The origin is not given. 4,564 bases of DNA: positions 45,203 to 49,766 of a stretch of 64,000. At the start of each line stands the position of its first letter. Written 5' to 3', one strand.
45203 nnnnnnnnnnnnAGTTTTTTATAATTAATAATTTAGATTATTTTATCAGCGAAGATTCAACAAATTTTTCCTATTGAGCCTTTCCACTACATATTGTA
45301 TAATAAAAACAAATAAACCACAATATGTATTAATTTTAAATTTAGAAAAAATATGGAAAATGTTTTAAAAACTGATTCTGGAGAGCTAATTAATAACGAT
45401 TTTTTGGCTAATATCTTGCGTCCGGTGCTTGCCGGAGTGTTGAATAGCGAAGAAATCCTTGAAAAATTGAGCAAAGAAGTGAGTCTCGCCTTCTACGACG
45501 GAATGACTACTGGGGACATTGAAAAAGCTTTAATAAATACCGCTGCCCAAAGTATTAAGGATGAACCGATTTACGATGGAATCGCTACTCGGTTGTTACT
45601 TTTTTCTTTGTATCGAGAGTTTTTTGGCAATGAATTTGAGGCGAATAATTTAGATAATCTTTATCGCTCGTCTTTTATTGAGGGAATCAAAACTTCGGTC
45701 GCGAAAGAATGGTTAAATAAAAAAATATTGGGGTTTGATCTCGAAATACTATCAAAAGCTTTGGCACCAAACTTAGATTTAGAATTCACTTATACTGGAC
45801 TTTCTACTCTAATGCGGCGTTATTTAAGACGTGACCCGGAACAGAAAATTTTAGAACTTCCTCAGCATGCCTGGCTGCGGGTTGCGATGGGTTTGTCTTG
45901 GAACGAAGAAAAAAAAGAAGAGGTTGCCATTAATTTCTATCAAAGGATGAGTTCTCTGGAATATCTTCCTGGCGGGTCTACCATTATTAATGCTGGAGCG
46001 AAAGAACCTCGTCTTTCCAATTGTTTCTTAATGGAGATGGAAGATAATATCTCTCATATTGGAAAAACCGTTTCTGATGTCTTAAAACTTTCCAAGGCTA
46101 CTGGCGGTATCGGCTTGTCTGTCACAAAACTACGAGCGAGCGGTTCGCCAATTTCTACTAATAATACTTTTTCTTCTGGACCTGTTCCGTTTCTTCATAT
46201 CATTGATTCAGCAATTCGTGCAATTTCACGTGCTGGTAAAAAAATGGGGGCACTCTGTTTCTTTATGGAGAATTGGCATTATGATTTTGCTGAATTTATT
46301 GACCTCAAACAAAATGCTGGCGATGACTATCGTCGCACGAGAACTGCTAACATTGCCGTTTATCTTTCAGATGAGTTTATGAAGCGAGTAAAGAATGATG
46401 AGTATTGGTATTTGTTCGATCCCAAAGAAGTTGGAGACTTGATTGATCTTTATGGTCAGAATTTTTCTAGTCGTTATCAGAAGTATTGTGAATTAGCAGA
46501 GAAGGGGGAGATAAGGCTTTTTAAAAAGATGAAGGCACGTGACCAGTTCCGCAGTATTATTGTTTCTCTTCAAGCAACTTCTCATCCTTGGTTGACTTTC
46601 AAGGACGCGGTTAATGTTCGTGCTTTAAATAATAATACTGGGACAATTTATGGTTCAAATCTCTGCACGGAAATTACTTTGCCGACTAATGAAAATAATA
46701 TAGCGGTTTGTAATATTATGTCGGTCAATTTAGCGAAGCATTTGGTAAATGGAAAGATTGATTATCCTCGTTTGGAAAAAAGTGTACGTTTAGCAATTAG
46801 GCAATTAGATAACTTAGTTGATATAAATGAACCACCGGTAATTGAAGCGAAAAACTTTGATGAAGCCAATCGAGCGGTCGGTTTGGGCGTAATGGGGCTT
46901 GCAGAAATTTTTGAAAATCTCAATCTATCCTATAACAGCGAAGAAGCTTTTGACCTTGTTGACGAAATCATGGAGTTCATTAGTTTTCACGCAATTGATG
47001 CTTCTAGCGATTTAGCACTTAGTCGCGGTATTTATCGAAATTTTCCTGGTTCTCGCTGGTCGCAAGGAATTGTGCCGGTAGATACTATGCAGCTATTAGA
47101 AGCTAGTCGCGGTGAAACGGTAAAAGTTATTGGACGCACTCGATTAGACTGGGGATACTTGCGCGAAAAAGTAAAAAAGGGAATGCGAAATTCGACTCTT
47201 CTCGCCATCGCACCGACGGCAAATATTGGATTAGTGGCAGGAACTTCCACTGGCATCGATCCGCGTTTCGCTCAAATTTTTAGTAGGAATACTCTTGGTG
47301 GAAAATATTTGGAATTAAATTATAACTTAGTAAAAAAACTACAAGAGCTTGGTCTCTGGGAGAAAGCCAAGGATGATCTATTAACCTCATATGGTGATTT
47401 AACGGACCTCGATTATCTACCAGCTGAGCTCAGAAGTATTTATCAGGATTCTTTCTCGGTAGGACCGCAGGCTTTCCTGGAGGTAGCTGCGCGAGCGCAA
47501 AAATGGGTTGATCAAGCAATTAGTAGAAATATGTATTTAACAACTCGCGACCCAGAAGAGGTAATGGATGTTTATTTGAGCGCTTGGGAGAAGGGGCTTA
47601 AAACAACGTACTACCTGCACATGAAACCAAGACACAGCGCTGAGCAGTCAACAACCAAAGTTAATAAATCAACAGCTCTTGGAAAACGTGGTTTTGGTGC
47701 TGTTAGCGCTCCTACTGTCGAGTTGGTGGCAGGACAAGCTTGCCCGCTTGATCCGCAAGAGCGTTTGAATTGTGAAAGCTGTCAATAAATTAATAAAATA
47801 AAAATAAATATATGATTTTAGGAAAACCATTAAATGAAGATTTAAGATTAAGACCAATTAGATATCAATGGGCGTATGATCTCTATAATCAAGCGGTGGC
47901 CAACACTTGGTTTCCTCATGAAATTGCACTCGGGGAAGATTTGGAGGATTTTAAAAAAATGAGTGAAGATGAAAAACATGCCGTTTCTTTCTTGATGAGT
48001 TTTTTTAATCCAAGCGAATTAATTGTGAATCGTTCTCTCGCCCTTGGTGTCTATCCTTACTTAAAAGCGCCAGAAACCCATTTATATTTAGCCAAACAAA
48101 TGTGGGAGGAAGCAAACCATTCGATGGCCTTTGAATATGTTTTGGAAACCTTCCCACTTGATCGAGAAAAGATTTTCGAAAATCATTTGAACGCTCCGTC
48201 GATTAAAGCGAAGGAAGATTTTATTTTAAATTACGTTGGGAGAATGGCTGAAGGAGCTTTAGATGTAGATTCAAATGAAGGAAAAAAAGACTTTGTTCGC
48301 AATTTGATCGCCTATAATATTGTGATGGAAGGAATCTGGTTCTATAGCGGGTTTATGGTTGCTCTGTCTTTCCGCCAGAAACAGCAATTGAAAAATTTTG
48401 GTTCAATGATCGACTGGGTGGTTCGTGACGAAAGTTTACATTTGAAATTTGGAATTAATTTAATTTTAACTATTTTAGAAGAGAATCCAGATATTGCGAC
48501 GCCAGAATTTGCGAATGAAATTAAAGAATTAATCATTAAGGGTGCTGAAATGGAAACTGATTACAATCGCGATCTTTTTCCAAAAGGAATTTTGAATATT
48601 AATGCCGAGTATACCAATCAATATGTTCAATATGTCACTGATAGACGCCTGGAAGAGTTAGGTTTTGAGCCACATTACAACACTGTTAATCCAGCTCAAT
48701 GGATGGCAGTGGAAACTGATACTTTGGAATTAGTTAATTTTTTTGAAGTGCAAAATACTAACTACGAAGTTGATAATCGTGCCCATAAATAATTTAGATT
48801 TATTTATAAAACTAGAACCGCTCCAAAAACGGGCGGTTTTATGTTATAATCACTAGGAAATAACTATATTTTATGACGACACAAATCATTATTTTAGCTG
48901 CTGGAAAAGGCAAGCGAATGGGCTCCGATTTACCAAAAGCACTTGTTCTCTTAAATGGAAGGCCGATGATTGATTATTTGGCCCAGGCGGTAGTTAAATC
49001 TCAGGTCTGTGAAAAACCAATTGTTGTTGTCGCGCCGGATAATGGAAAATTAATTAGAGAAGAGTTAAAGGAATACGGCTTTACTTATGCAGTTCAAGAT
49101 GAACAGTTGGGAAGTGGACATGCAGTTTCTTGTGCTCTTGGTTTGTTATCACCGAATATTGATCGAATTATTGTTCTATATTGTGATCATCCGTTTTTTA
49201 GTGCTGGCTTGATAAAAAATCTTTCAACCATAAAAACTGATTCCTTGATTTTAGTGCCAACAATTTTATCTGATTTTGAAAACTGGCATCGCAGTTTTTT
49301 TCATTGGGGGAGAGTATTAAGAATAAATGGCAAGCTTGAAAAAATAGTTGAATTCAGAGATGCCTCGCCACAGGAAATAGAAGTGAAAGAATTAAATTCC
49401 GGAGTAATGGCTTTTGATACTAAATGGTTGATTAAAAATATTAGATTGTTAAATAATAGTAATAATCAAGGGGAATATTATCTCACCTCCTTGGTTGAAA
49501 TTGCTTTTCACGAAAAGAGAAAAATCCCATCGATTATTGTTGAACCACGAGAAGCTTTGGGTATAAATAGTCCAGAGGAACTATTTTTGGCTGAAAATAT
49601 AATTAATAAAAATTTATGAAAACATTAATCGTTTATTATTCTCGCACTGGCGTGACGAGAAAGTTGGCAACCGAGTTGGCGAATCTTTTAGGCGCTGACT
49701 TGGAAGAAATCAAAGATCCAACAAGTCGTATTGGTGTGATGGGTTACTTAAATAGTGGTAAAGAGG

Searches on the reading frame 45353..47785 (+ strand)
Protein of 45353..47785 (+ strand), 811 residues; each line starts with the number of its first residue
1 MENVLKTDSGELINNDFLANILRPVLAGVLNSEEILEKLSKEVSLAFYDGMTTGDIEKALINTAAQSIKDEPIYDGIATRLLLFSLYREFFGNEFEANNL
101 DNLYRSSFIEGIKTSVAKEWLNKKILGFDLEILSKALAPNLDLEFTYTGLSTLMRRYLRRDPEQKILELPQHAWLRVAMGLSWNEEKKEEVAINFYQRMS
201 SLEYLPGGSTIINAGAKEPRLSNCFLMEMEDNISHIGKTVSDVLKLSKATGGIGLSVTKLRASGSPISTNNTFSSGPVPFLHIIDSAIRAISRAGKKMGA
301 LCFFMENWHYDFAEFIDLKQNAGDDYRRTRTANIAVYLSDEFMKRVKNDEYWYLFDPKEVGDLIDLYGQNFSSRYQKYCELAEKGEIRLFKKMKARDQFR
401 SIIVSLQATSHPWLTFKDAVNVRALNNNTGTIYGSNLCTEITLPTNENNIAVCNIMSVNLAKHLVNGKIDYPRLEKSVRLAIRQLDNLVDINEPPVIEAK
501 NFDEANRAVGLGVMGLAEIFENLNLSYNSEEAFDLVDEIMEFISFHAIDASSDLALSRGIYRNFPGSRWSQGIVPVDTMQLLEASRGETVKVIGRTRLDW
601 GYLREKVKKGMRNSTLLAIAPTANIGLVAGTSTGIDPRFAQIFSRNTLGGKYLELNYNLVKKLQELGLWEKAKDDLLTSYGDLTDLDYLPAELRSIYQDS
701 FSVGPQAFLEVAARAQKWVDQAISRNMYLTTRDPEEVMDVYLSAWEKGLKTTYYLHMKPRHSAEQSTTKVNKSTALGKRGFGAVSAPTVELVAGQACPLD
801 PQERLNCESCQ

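Call 55: search_protein_families(library=pfam, proteins=[window:45353-47785:+], max_evalue=0.0001)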
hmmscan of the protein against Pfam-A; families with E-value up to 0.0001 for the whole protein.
window:45353-47785:+ (811 aa): 2 families
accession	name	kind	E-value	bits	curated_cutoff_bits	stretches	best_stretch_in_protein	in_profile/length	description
PF02867.20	Ribonuc_red_lgC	-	1.2e-158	529.5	23.9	1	222-755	1-523/523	Ribonucleotide reductase, barrel domain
PF00317.26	Ribonuc_red_lgN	-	4.2e-20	72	28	1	144-217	2-75/77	Ribonucleotide reductase, all-alpha domain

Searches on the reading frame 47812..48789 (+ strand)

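Call 19: search_protein_families(library=pfam, proteins=[window:47812-48789:+], max_evalue=0.0001)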
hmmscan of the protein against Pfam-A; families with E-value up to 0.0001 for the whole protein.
window:47812-48789:+ (326 aa): 1 family
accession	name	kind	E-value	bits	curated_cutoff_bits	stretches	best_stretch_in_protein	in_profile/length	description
PF00268.27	Ribonuc_red_sm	-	4.6e-76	256.3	33.6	1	13-294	4-281/281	Ribonucleotide reductase, small chain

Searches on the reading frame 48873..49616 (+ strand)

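Call 55: search_protein_families(library=pfam, proteins=[window:48873-49616:+], max_evalue=0.0001)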
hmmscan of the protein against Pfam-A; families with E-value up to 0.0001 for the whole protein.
window:48873-49616:+ (248 aa): 4 families
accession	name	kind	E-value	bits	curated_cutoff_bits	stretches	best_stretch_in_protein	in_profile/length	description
PF12804.13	NTP_transf_3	-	1.4e-21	77.7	27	1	6-135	2-127/160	MobA-like NTP transferase domain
PF01128.25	IspD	-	4.8e-10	40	27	1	5-64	3-62/221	2-C-methyl-D-erythritol 4-phosphate cytidylyltransferase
PF00483.29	NTP_transferase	-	3.8e-09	36.9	21.2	1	6-107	3-112/245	Nucleotidyl transferase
PF02348.25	CTP_transf_3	-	1.7e-08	34.9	22.6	1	22-117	16-110/217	Cytidylyltransferase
